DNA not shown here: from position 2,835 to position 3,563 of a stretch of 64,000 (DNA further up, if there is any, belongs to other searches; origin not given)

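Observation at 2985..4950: AT-rich island with a TaqI-like N6-adenine methyltransferase and a small uncharacterised partner, between lysC and apgM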

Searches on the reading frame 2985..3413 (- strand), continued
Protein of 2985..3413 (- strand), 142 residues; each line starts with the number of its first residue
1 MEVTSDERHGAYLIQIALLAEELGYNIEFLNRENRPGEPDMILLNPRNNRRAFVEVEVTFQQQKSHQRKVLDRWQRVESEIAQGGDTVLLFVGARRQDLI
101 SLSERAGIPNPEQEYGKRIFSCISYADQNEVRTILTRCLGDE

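Call 87: fold_search(model_id=the predicted structure, library=viral)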
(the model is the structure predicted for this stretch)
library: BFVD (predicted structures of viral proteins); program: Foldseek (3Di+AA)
matches with E <= 10: 864; with E <= 0.001: 1
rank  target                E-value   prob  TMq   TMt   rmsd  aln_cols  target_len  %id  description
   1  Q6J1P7                4.5e-04  1.00  0.37  0.21   8.5       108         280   19  Gp30 [Burkholderia phage BcepC6B]
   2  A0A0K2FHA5            1.1e-03  0.99  0.35  0.46   8.1       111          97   17  VRR-NUC domain-containing protein [Achromobacter phage phiAxp-2]
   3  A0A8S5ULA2            1.9e-03  1.00  0.38  0.42   6.4        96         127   12  Nuclease [Siphoviridae sp. ctICF6]
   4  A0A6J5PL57            2.0e-03  0.87  0.31  0.37   9.8       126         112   17  VRR-NUC domain containing protein [uncultured Caudovirales phage]
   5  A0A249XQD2            2.9e-03  0.99  0.35  0.40   7.7       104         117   21  Nuclease [Brevibacterium phage LuckyBarnes]
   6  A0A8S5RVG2            4.7e-03  0.85  0.34  0.26  14.3       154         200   10  PD-(D/E)XK nuclease superfamily protein [Siphoviridae sp. ctHip2]
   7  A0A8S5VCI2            5.3e-03  0.93  0.38  0.17   8.7       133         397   10  Restriction enzyme [Siphoviridae sp. ctDXu9]
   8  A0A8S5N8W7            5.7e-03  0.98  0.35  0.42   8.1        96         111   16  Nuclease [Siphoviridae sp. ctuaf34]
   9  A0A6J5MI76            6.0e-03  0.96  0.36  0.40   9.8       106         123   19  VRR-NUC domain containing protein [uncultured Caudovirales phage]
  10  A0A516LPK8            6.4e-03  0.97  0.34  0.40   7.4        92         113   17  (no name in the UniProt tables at hand)
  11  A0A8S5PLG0            7.7e-03  0.94  0.39  0.42  10.1       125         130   17  Hydrolase [Podoviridae sp. ctnCN2]
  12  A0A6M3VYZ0            9.3e-03  1.00  0.43  0.52   4.0        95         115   15  Putative Holliday junction resolvase [Saccharolobus solfataricus rod-shaped virus 1]
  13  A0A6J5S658            9.3e-03  0.99  0.35  0.52   4.4        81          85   16  VRR-NUC domain containing protein [uncultured Caudovirales phage]
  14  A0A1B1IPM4            9.3e-03  0.93  0.35  0.36   7.4       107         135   20  (no name in the UniProt tables at hand)
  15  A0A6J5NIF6            9.9e-03  0.99  0.40  0.38   6.4       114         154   18  VRR-NUC domain containing protein [uncultured Caudovirales phage]
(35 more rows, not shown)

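Call 88: search_dna_similar(query=window:2985-3413:-, collection=plasmids, mode=protein, max_evalue=0.001, max_rows=10)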
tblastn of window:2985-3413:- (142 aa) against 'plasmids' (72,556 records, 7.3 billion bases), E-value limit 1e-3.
No match.

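Call 89: search_dna_similar(query=window:2985-3413:-, collection=phages, mode=protein, max_evalue=0.001, max_rows=10)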
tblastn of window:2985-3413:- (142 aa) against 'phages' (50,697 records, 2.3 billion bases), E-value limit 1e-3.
No match.

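Call 90: list_cluster_members(proteins=[window:2985-3413:-, window:3429-4886:-, P0036, P0008])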
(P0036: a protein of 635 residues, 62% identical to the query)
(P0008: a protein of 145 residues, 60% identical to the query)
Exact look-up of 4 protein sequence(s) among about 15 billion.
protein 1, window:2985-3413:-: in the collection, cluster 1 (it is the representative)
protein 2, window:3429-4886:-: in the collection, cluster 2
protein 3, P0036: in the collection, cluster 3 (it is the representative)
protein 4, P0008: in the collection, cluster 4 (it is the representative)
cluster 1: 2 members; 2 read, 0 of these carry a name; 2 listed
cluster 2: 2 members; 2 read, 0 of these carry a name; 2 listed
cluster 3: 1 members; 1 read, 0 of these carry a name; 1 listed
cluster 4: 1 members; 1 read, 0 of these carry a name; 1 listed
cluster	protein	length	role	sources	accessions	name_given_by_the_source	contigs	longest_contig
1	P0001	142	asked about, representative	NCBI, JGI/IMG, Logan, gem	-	-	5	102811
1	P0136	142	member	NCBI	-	-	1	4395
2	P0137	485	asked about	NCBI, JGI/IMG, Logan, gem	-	-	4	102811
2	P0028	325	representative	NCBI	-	-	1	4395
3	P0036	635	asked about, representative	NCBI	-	-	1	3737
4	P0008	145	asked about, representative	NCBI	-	-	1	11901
